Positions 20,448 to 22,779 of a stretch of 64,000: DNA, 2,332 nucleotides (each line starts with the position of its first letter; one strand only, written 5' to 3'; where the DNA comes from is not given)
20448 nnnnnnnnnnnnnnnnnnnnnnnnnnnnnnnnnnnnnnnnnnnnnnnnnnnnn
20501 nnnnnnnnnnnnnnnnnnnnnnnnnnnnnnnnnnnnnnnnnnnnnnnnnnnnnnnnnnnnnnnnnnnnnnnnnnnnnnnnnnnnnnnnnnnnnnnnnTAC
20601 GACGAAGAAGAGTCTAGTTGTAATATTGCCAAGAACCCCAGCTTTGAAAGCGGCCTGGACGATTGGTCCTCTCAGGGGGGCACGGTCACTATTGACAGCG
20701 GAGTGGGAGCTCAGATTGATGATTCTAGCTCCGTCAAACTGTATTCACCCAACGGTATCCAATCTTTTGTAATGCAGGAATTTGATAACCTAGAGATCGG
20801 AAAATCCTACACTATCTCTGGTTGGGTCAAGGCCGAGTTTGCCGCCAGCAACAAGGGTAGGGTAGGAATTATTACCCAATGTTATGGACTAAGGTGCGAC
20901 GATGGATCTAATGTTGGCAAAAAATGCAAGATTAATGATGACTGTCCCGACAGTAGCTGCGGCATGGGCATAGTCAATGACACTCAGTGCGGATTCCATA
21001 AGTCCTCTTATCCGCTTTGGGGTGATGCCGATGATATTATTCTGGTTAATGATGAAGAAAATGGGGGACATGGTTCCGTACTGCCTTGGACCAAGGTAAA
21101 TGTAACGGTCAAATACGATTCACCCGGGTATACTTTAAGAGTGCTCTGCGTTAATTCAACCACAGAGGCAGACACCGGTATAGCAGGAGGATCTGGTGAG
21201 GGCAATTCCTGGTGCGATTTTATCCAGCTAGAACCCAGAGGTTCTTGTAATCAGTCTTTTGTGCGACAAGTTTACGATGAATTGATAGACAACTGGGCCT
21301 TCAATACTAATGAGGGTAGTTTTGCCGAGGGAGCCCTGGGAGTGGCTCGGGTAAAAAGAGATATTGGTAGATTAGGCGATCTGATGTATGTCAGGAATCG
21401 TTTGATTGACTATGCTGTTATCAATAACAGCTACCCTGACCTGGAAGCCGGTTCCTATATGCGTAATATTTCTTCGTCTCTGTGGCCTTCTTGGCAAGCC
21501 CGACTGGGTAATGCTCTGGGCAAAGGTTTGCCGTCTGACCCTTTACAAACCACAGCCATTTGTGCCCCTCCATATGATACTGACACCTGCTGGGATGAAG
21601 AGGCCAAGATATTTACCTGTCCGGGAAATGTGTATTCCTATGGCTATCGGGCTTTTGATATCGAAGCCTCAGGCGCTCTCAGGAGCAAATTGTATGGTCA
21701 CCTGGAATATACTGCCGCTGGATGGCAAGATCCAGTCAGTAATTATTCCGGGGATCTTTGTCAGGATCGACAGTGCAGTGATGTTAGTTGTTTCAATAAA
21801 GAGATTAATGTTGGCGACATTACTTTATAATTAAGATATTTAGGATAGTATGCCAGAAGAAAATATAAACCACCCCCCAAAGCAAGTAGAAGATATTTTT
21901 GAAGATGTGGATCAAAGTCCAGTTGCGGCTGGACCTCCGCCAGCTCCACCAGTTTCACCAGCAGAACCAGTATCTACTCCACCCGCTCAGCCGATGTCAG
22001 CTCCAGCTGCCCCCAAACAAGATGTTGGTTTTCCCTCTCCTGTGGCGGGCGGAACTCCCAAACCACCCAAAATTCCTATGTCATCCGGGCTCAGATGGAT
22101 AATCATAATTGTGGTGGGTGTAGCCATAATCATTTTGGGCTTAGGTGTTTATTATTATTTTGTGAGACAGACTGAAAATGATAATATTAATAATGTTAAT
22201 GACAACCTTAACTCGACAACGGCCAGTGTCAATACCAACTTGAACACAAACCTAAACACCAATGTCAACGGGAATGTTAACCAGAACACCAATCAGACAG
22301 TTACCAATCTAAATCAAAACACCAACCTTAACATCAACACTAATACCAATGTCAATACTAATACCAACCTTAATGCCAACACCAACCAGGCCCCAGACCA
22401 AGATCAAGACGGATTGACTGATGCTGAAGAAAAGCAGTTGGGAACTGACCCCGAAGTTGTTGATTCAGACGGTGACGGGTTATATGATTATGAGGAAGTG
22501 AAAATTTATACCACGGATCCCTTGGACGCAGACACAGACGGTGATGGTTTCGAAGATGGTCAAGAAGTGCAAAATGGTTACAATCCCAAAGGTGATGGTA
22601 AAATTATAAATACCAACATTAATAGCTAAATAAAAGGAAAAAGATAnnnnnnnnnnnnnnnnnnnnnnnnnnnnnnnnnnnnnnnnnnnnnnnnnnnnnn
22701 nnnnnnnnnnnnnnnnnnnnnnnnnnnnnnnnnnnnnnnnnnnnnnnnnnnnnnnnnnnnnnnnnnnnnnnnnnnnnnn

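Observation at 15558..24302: Surface-apparatus locus: a 2090-aa VirB2/TrbC-like pilin-fused adhesin followed by two membrane-anchored calcium-repeat proteins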

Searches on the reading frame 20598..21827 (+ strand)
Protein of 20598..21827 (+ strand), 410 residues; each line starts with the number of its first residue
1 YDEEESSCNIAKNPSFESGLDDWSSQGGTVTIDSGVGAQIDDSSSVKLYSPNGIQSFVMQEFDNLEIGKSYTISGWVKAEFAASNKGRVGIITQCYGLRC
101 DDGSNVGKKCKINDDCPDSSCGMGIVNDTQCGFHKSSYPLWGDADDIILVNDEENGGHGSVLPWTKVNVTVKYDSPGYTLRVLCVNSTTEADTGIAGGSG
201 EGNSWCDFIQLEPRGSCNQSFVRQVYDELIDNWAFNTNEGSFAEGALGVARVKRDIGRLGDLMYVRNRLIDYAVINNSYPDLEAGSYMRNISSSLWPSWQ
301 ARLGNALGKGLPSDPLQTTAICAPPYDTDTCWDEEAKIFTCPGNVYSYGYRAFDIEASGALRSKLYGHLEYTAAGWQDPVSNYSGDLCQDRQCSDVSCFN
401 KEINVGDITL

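Call 30: search_protein_representatives(protein=window:20598-21827:+)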
Query: 410 residues. Proteins with E-value up to 0.001 (for the whole library): 769; up to 1e-10: 438; up to 1e-30: 2. The best 150 are listed.
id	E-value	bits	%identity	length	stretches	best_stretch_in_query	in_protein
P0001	6.3e-283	954.4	95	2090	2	1-410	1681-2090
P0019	3.1e-114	398.5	53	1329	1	1-407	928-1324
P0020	6.1e-30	120.8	40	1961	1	193-401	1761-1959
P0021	1.3e-29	119.7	43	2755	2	224-406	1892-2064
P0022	7.6e-28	113.9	38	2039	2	222-402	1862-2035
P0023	1.3e-27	113.1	38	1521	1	201-404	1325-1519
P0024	2.8e-27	112.0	46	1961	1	219-403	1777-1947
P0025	1.3e-26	109.9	38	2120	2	216-405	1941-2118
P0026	4.5e-26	108.1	43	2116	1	219-407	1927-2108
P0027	8.0e-26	107.2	37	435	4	274-402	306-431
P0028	1.7e-25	106.1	38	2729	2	223-405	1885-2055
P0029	1.9e-25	106.0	40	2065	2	223-403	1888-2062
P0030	2.1e-25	105.9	43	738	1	250-378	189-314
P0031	3.0e-25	105.4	39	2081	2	219-405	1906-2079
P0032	4.5e-25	104.8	41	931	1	222-376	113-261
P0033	9.4e-25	103.7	41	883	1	220-389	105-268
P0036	3.8e-24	101.7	38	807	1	223-375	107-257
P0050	7.2e-22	94.2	39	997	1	219-382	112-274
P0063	1.4e-20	90.0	38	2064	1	221-401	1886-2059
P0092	1.5e-18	83.2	43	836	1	224-377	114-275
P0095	2.1e-18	82.8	45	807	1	219-343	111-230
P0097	2.4e-18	82.6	33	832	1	222-358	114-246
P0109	8.4e-18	80.8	36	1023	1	219-378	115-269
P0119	3.6e-17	78.7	40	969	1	222-349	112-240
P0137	2.6e-16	75.9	37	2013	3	274-402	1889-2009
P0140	3.2e-16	75.6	39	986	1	220-345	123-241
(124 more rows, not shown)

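Call 86: search_protein_families(library=pfam, proteins=[P0032, P0033, P0036, P0050, P0092, P0095, P0097, P0109, P0119, P0140], max_evalue=0.001)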
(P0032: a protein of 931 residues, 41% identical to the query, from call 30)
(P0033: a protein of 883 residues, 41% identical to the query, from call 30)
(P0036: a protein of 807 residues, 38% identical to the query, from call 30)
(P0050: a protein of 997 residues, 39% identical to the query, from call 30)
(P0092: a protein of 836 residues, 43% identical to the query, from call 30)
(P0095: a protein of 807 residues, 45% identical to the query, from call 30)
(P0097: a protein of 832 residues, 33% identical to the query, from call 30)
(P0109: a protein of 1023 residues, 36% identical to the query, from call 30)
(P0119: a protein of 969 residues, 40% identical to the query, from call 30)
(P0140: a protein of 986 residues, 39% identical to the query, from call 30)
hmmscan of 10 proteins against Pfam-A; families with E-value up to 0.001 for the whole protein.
P0032 (931 aa): 1 family
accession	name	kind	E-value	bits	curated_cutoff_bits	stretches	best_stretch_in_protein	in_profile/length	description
PF02412.23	TSP_3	-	3e-06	27.2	25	1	306-348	1-36/36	Thrombospondin type 3 repeat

P0033 (883 aa): 2 families
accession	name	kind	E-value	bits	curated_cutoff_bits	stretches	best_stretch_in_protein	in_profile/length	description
PF02412.23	TSP_3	-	2.3e-08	34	25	1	303-345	1-36/36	Thrombospondin type 3 repeat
PF04879.21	Molybdop_Fe4S4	-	0.00033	21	22.7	0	484-515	6-36/55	Molybdopterin oxidoreductase Fe4S4 domain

P0036 (807 aa): 1 family
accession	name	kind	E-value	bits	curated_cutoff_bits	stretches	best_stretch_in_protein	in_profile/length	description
PF02412.23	TSP_3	-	2.3e-08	34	25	0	305-346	2-36/36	Thrombospondin type 3 repeat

P0050 (997 aa): 0 families

P0092 (836 aa): 1 family
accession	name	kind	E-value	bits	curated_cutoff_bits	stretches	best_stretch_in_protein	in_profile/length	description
PF02412.23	TSP_3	-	2e-06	27.8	25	1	319-360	1-35/36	Thrombospondin type 3 repeat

P0095 (807 aa): 0 families

P0097 (832 aa): 1 family
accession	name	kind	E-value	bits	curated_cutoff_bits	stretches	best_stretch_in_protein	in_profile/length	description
PF02412.23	TSP_3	-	3.9e-14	52.5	25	2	304-345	2-36/36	Thrombospondin type 3 repeat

P0109 (1023 aa): 0 families

P0119 (969 aa): 0 families

P0140 (986 aa): 5 families
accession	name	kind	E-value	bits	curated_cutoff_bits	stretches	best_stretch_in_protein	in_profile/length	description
PF00092.34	VWA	-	1e-14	55.6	23.8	1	733-872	2-140/174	von Willebrand factor type A domain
PF13519.12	VWA_2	-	4.4e-09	37.4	27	1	733-841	1-106/107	von Willebrand factor type A domain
PF17963.7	Big_9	-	4.4e-08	34.3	23.6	1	303-397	1-88/89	Bacterial Ig domain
PF05345.18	He_PIG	-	5.6e-08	33.6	24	1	519-595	12-95/96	Putative Ig domain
PF22352.2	K319L-like_PKD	-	0.00021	21.6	27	0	342-387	29-73/84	K319L-like, PKD domain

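Call 87: search_protein_families(library=pfam, proteins=[P0063, P0137, P0019], max_evalue=0.001)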
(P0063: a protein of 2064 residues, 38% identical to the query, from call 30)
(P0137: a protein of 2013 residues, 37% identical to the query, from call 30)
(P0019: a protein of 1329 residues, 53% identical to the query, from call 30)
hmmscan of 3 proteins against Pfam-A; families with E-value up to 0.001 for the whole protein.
P0063 (2064 aa): 3 families
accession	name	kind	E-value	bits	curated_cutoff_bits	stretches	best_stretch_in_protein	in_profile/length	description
PF13205.12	Big_5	-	2e-20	73.9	23.6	1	796-898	5-97/105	Bacterial Ig-like domain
PF01833.30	TIG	-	6.8e-13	48.9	20.9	1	604-678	1-70/84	IPT/TIG domain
PF18895.5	T4SS_pilin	-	3.2e-10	40.4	26.6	1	66-131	7-71/71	Type IV secretion system pilin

P0137 (2013 aa): 2 families
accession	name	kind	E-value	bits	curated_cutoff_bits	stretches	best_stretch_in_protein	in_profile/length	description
PF13205.12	Big_5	-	8.4e-34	116.9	23.6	2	1270-1366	4-105/105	Bacterial Ig-like domain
PF18895.5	T4SS_pilin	-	1.3e-11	44.9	26.6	1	55-117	7-69/71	Type IV secretion system pilin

P0019 (1329 aa): 3 families
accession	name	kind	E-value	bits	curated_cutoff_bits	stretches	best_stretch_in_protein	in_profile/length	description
PF13205.12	Big_5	-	3.3e-13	50.7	23.6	1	563-652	19-103/105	Bacterial Ig-like domain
PF02018.23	CBM_4_9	-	3.2e-05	24.8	25.9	1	936-1005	2-74/136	Carbohydrate binding domain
PF01833.30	TIG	-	0.00058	20.2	20.9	0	402-464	16-74/84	IPT/TIG domain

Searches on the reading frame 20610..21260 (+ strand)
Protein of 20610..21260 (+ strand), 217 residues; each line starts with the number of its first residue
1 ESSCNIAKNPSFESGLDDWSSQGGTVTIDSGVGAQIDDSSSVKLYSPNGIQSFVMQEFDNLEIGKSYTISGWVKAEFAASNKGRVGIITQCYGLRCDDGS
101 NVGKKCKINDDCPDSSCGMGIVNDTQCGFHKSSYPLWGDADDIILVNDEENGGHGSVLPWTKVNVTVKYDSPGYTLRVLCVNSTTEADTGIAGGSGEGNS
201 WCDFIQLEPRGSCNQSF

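Call 75: search_protein_families(library=pfam, proteins=[window:20610-21260:+], max_evalue=0.05)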
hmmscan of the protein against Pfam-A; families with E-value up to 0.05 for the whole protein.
window:20610-21260:+ (217 aa): 1 family
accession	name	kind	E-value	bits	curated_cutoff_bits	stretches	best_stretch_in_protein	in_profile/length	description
PF02018.23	CBM_4_9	-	1.9e-08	35.2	25.9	1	5-76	2-74/136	Carbohydrate binding domain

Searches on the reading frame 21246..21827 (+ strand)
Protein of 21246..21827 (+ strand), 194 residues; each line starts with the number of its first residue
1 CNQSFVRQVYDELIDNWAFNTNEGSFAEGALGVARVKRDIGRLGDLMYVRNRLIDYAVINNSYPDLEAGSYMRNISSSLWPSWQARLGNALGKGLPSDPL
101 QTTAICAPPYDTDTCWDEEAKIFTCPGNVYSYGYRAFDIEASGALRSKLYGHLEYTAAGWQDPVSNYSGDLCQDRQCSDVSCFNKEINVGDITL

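Call 84: find_related_loci(query=A7, collection=genome_contigs, flank=10000)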
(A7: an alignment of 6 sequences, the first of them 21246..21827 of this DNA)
Query A7 (194 aa) in genome_contigs; peptide patterns used: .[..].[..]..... (x = any residue, [..] = any of these).
79 stretches matched a pattern; 18 encode a relative of the query (tblastn E <= 1e-3); 18 distinct loci.
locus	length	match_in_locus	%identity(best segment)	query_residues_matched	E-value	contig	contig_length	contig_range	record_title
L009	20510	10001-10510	38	8-189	3e-33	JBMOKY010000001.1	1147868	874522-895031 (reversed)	MAG: Patescibacteria group bacterium isolate Betzabe_MAG010 MAG010_1, whole genome shotgun sequence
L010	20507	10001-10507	40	3-184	3e-32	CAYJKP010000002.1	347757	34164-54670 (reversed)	MAG TPA_asm: uncultured Gammaproteobacteria bacterium isolate ERP124720_co1_115 genome assembly, contig: NODE_31_length_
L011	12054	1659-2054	42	3-134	4e-29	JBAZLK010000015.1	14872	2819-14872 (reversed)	MAG: Patescibacteria group bacterium isolate SO_2017_LW4_167 scaffold_171_c2_LW137-91_2017, whole genome shotgun sequenc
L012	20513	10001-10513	36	6-187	8e-29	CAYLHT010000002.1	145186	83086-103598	MAG TPA_asm: uncultured Gammaproteobacteria bacterium isolate SRP273308_co1_45 genome assembly, contig: NODE_120_length_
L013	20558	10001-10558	37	5-184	1e-25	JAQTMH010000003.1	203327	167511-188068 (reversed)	MAG: Patescibacteria group bacterium isolate STA_36 NODE_133_length_203327_cov_5.263081_Sandtown_A, whole genome shotgun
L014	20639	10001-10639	32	6-192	2e-25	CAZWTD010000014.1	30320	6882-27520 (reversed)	MAG TPA_asm: uncultured Gammaproteobacteria bacterium isolate binchicken_co115_111 genome assembly, contig: NODE_2530_le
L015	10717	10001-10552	34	6-184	5e-25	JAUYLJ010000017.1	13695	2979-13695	MAG: bacterium isolate C24_metabat.bin.3 C24_k141_469601, whole genome shotgun sequence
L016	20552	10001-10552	35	3-184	2e-24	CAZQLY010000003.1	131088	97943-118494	MAG TPA_asm: uncultured Gammaproteobacteria bacterium isolate SRP141376_co4_153 genome assembly, contig: NODE_145_length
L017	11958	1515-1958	31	7-135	3e-21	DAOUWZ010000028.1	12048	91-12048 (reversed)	MAG TPA_asm: bacterium isolate CSMAG_888 CSMAG_888_k141_84529_length_12048_cov_34.3812, whole genome shotgun sequence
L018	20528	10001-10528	31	6-160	6e-21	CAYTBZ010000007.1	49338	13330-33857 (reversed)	MAG TPA_asm: uncultured Gammaproteobacteria bacterium isolate binchicken_co6_188 genome assembly, contig: NODE_404_lengt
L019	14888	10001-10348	39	8-127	4e-21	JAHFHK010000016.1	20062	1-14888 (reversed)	MAG: Candidatus Uhrbacteria bacterium isolate nzgw337 NODE_4634_length_20063_cov_3.384465, whole genome shotgun sequence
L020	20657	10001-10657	29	9-190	1e-20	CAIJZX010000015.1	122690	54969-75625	MAG: Candidatus Kerfeldbacteria bacterium isolate AlinenLipids_bin-4062 genome assembly, contig: bin-4062:15/42, whole g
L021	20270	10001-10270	40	34-123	3e-17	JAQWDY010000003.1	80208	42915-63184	MAG: Patescibacteria group bacterium isolate STF2_62 NODE_517_length_80208_cov_18.882656_Sandtown_F2, whole genome shotg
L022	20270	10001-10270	40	36-119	1e-16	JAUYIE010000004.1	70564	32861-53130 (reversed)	MAG: bacterium isolate C24_maxbin.235 C24_k141_152995, whole genome shotgun sequence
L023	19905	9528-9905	29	35-126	2e-14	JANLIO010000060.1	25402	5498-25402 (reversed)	MAG: bacterium isolate S40-17 k99_119120, whole genome shotgun sequence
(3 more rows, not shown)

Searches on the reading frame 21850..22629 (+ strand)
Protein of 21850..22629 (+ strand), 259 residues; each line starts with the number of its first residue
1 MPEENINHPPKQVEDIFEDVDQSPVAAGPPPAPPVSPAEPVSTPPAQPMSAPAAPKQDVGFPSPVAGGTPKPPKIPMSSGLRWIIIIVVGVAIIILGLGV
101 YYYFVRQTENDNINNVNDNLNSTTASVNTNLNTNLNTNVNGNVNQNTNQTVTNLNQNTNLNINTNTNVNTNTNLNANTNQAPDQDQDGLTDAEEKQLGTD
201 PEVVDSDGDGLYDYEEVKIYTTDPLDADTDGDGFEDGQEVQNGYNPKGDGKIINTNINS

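Call 3: search_protein_families(library=pfam, proteins=[window:21850-22629:+], max_evalue=0.1)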
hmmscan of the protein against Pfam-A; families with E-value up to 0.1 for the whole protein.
window:21850-22629:+ (259 aa): 3 families
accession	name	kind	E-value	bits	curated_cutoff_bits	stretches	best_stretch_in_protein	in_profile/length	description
PF18884.5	TSP3_bac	-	5.8e-19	68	25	3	205-227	1-22/22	Bacterial TSP3 repeat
PF00420.29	Oxidored_q2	-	0.0033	17.6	26.1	1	84-117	58-91/95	NADH-ubiquinone/plastoquinone oxidoreductase chain 4L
PF19168.5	DUF5850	-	0.013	16.4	25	1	86-194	3-104/171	Family of unknown function (DUF5850)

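Call 4: search_protein_families(library=ncbifam, proteins=[window:21850-22629:+], max_evalue=0.1)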
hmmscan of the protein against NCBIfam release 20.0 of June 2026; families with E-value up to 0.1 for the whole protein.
window:21850-22629:+ (259 aa): 10 families
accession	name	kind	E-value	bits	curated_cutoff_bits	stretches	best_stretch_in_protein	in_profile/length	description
NF047639.1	throspo3_MtsD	equivalog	7.9e-08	30.9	800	1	165-247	443-528/651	cell-cell cohesion protein MtsD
NF033765.2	gliding_CglD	equivalog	1.8e-07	29.4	400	1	141-243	135-244/1124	adventurous gliding motility lipoprotein CglD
NF033092.0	HK_WalK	equivalog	2.9e-05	22.9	725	1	86-180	9-103/594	cell wall metabolism sensor histidine kinase WalK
NF033483.0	PknB_PASTA_kin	equivalog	6.2e-05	22.2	450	1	79-195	331-449/563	Stk1 family PASTA domain-containing Ser/Thr kinase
NF008109.0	PRK10856.1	equivalog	0.00096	18.9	208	1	83-194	112-222/334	cytoskeleton protein RodZ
TIGR04370.1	glyco_rpt_poly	subfamily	0.0082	15.2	40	1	79-152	211-283/396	oligosaccharide repeat unit polymerase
NF046001.1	SecDF_plasm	equivalog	0.014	13.4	500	1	79-180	8-107/878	protein translocase subunit SecDF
NF038305.1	HpsJ_fam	subfamily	0.019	14.9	60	1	81-187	79-182/234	HpsJ family protein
NF004285.1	PRK05696.1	equivalog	0.02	14.7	179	1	81-148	18-86/171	flagellar basal body-associated protein FliL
TIGR04420.1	Sec_Non_Glob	hypoth_equivalog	0.024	14.4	90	1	93-195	8-114/243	SRP-less Sec system protein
